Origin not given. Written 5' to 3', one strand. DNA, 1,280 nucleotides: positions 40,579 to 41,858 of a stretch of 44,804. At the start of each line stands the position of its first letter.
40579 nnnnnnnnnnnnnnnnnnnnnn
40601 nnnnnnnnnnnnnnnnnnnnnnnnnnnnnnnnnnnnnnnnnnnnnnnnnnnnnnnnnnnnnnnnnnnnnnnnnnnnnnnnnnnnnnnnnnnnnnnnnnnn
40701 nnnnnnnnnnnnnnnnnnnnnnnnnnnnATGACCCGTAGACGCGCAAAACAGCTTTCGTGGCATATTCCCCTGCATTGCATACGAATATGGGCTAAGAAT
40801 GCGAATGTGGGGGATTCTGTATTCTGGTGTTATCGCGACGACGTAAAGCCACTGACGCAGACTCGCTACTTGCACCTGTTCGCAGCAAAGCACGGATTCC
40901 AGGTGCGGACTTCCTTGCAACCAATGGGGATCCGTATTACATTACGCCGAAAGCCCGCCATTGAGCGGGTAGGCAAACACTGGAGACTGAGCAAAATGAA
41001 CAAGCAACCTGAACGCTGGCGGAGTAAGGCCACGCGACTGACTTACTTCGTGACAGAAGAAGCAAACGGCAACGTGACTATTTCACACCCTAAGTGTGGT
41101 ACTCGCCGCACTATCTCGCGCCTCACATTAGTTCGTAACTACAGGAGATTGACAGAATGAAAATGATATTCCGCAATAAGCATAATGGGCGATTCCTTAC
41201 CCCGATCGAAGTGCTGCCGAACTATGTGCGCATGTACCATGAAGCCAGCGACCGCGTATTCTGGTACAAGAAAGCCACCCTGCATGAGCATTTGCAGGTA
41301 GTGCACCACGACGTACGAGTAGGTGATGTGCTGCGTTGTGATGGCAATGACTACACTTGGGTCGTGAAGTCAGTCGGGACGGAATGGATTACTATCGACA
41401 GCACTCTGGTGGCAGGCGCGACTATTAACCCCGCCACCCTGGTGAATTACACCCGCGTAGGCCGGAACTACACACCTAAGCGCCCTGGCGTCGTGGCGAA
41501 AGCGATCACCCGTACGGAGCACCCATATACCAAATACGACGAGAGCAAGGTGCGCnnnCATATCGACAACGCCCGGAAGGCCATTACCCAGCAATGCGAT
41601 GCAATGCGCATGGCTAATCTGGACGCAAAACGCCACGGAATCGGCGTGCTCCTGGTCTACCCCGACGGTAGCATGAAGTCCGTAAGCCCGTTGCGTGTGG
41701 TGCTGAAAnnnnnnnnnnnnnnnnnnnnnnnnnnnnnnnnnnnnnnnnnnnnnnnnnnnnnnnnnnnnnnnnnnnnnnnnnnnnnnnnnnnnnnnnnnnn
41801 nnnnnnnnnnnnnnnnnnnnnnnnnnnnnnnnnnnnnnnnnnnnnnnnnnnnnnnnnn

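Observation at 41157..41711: In-frame TAG separates two coding-like segments (possible amber site, readthrough or split gene)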

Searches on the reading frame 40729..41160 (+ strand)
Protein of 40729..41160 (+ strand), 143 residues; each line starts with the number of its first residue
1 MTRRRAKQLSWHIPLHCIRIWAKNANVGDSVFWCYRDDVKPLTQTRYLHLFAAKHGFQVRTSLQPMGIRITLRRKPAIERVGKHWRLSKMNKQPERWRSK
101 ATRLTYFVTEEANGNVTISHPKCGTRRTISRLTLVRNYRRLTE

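Call 12: search_protein_families(library=phrogs, proteins=[window:40729-41160:+], max_evalue=0.01)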
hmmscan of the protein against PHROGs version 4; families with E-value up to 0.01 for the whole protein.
window:40729-41160:+ (143 aa): 1 family
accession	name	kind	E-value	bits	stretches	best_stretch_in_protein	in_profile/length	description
phrog_12533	-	unknown function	1.1e-54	183.5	1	1-89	1-89/89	-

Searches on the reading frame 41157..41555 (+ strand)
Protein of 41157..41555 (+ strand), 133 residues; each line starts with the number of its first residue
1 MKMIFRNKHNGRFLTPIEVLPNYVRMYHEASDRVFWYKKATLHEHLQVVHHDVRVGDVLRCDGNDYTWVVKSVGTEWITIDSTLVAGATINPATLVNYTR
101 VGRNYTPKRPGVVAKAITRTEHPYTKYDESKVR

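Call 21: list_cluster_members(proteins=[window:41157-41555:+, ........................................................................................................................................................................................, window:41604-41708:+])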
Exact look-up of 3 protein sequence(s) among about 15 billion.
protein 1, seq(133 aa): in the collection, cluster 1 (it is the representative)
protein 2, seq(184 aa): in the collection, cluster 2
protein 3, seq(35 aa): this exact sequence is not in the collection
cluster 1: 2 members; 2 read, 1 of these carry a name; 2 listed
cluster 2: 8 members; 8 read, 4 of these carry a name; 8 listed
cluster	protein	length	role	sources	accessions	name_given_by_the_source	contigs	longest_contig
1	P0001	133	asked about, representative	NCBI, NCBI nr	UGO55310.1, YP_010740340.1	hypothetical protein JLBYU60_54 [Escherichia phage JLBYU60] | hypothetical protein P9596_gp54 [Escherichia phage JLBYU60]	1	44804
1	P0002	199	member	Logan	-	-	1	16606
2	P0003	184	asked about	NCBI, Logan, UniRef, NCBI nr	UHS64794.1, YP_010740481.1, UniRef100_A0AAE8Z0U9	hypothetical protein P9600_gp13 [Escherichia phage vB_EcoD_Opt212] | Uncharacterized protein n=2 Tax=Dhillonvirus TaxID=1623289 RepID=A0AAE8Z0U9_9CAUD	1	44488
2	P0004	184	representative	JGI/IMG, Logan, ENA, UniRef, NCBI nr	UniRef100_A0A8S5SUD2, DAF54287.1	hypothetical protein | Uncharacterized protein n=1 Tax=Siphoviridae sp. ctFRY1 TaxID=2827820 ... | MAG TPA: hypothetical protein [Siphoviridae sp. ctFRY1]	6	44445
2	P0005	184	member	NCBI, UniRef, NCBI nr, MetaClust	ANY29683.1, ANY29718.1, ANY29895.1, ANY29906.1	hypothetical protein BI089_gp26 [Escherichia phage Gluttony] | Uncharacterized protein n=2 Tax=Dhillonvirus TaxID=1623289 RepID=A0A1B2AP60_9CAUD | hypothetical protein BI090_gp53 [Escherichia phage Envy]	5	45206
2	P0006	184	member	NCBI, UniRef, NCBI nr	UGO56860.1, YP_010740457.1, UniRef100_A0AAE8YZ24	hypothetical protein JLBYU37_51 [Escherichia phage JLBYU37] | Uncharacterized protein n=1 Tax=Escherichia phage JLBYU37 TaxID=2894747 ... | hypothetical protein P9599_gp51 [Escherichia phage JLBYU37]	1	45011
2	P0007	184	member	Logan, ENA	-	-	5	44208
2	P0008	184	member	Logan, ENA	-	-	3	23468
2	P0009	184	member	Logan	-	-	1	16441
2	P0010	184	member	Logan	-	-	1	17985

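Call 35: search_solved_structures(query=A3, max_evalue=1)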
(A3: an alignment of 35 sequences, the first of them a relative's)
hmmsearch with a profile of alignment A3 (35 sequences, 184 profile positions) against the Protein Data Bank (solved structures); distinct sequences matched with E-value up to 1: 0.

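Call 38: predict_structure(alignment_id=A3)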
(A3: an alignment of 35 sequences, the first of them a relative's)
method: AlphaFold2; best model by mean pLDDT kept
length: 184 residues; sequences in the alignment: 35
mean_pLDDT: 76.9   pTM: 0.49
mean pLDDT of the five models: 76.9, 71.4, 71.3, 71.2, 69.3
residues with pLDDT >= 90: 60; 70-90: 67; 50-70: 36; < 50: 21
segments of 3 or more residues with pLDDT < 50: 110-124, 180-184
pLDDT, mean of each block of 10 residues (from residue 1): 91 93 92 92 90 90 84 89 85 90 65 44 54 80 81 66 58 56 40
secondary structure, 60 per line:
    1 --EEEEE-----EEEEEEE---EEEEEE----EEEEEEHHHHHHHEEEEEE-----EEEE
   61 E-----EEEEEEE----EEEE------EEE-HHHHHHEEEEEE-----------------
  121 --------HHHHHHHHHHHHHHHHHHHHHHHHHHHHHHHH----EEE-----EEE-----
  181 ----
elements in order: E3-7 E13-19 E23-28 E33-38 H39-45 E46-51 E57-61 E67-73 E78-81 E88-90 H92-97 E98-103 H129-160 E165-167 E173-175

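Call 41: fold_search(model_id=the predicted structure, library=viral)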
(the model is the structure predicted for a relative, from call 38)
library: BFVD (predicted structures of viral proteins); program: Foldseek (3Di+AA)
matches with E <= 10: 1213; with E <= 0.001: 5
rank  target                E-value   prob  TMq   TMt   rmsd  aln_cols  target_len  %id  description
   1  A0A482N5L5            5.4e-14  1.00  0.53  0.53  21.3       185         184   37  Uncharacterized protein [Escherichia phage vB_EcoS_PTXU06]
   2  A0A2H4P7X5            7.3e-04  1.00  0.26  0.21  14.9       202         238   15  Uncharacterized protein [Pseudomonas phage ventosus]
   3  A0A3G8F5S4            8.1e-04  1.00  0.27  0.69   2.5        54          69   42  Uncharacterized protein [Escherichia phage vB_EcoS_PNS1]
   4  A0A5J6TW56            8.6e-04  1.00  0.25  0.24  19.1       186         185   14  (no name in the UniProt tables at hand)
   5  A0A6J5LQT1            9.0e-04  0.99  0.22  0.18  18.1       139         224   19  Uncharacterized protein [uncultured Caudovirales phage]
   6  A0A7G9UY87            1.1e-03  1.00  0.24  0.30  13.8       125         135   15  Uncharacterized protein [Streptomyces phage Zeigle]
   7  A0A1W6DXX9            1.2e-03  1.00  0.25  0.36  13.2       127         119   16  Uncharacterized protein [Aeromonas phage phiA8-29]
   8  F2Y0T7                1.2e-03  1.00  0.27  0.18  16.9       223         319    7  (no name in the UniProt tables at hand)
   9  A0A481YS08            1.6e-03  1.00  0.24  0.12  16.7       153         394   12  SprT-like family protein [Marseillevirus LCMAC101]
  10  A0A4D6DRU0            2.8e-03  0.90  0.20  0.18  14.6       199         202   15  Uncharacterized protein [Enterococcus phage vB_EfaP_Ef7.3]
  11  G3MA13                3.9e-03  1.00  0.28  0.33  14.2       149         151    9  Gp272 [Bacillus phage G]
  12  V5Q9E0                4.1e-03  0.96  0.24  0.08  22.4       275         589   10  Uncharacterized protein [Xylella phage Sano]
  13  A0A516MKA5            4.4e-03  1.00  0.27  0.16  11.7       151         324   10  (no name in the UniProt tables at hand)
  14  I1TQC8                4.6e-03  1.00  0.28  0.25  12.8       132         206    8  (no name in the UniProt tables at hand)
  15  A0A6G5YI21            4.6e-03  1.00  0.23  0.30  13.2       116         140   14  (no name in the UniProt tables at hand)
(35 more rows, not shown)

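Call 44: fold_search(model_id=the predicted structure, library=pdb)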
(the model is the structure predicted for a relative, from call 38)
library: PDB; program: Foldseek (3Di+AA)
matches with E <= 10: 1138; with E <= 0.001: 1
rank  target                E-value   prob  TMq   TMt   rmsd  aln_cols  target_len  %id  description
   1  9g0a_Z                4.6e-04  1.00  0.22  0.10  13.8       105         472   12  Influenza A/H7N9 polymerase post-cleavage cap-snatching complex (released 2025-07-16)
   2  9rtn_Z                1.7e-03  1.00  0.22  0.18  13.7       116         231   13  State 2 MAP 2 SPT6 with SETD2 (released 2025-09-24)
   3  8xrm_Z                3.4e-03  1.00  0.23  0.09  12.7       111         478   13  RNA polymerase II elongation complex with DSIF, SPT6, and ELOF1 transcribing genomic DNA extracted from human nuclei (released 2025-05-07)
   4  9fyx_Z                3.6e-03  1.00  0.23  0.10  13.2       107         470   14  Influenza A/H7N9 polymerase pre-cleavage cap-snatching complex (released 2025-07-16)
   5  7oky_Z                4.5e-03  1.00  0.21  0.11  17.1       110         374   14  Structure of active transcription elongation complex Pol II-DSIF-ELL2-EAF1(composite structure) (released 2021-07-14)
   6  8w8e_Z                4.7e-03  1.00  0.22  0.12  28.9       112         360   12  human co-transcriptional RNA capping enzyme RNGTT (released 2024-04-10)
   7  9rze_Z                5.0e-03  1.00  0.22  0.10  14.1       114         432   12  State 2 MAP 3 RNA Pol II activated elongation complex with SETD2 bound to proximal upstream H3 (released 2026-03-18)
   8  9mlc_Z                5.5e-03  0.98  0.22  0.08  16.1       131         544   14  Pol II-DSIF-SPT6-PAF1c-TFIIS-IWS1-ELOF1-LEDGF-nucleosome activated elongation complex Composite map T (released 2026-01-21)
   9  8ram_Z                6.2e-03  1.00  0.23  0.11  12.6       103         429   11  Structure of Sen1 bound RNA Polymerase II pre-termination complex (released 2024-10-30)
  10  9wms_W                6.2e-03  1.00  0.24  0.09  12.3       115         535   13  Co-transcriptional histone H3K36 methylation complex containing RNA polymerase II elongation complex, Set2, and the up (released 2025-12-24)
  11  9j0n_Z                6.5e-03  1.00  0.23  0.09  13.4       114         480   12  Paused elongation complex of mammalian RNA polymerase II with nucleosome (PEC2-nuc) (released 2025-02-05)
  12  8rap_Z                6.9e-03  1.00  0.24  0.11  12.8       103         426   11  Structure of Sen1-ADP.BeF3 bound RNA Polymerase II pre-termination complex (released 2024-10-30)
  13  6gmh_Z                8.1e-03  1.00  0.25  0.10  13.7       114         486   13  Structure of activated transcription complex Pol II-DSIF-PAF-SPT6 (released 2018-08-22)
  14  9qeq_Z                8.5e-03  1.00  0.23  0.09  13.6       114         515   14  Structure of the transcribing Pol II-DSIF-SPT6-U1 snRNP complex (released 2025-07-09)
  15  8uha_Z                8.5e-03  0.99  0.22  0.09  18.3       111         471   15  Structure of paused transcription complex Pol II-DSIF-NELF - tilted (released 2024-03-20)
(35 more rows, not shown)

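Call 62: search_protein_families(library=ncbifam, proteins=[P0004], max_evalue=0.1)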
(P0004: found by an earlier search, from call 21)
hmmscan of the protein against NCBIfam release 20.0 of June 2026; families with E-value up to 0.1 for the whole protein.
P0004 (184 aa): 0 families

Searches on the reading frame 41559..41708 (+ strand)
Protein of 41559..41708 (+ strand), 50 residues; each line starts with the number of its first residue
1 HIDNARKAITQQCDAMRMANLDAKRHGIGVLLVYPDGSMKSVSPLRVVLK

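Call 73: find_homologous_proteins(query=window:41559-41708:+, max_evalue=0.01)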
Query seq(50 aa): no candidate shares three 5-residue words with the query. No homologue found.

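Call 78: search_protein_representatives(protein=window:41559-41708:+)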
Query: 50 residues. Proteins with E-value up to 0.001 (for the whole library): 8; up to 1e-10: 1; up to 1e-30: 1. The best 8 are listed.
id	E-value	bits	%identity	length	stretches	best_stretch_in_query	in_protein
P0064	1.3e-34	129.9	33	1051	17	8-42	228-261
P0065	2.1e-10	55.2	51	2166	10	25-48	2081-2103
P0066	3.3e-08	48.4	32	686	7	11-42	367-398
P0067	6.0e-08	47.6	68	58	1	14-50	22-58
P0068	2.3e-06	42.7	45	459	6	6-42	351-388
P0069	1.2e-05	40.5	41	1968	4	5-31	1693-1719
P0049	1.8e-05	40.0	66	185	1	2-49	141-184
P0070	4.8e-04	35.5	42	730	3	11-42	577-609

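Call 80: find_encoding_contigs(protein=P0067, flank=1500, max_places=3)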
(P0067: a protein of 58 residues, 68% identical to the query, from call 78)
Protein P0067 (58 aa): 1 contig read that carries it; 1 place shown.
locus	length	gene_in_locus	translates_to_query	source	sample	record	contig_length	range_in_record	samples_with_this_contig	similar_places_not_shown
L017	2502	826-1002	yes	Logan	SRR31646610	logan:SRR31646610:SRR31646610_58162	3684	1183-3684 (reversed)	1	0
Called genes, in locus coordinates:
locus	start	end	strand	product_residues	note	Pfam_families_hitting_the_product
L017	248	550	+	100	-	-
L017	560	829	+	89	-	-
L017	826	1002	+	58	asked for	-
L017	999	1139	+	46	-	-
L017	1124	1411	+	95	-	-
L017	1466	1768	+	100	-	-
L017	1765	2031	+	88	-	-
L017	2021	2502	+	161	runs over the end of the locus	PF00959:Phage_lysozyme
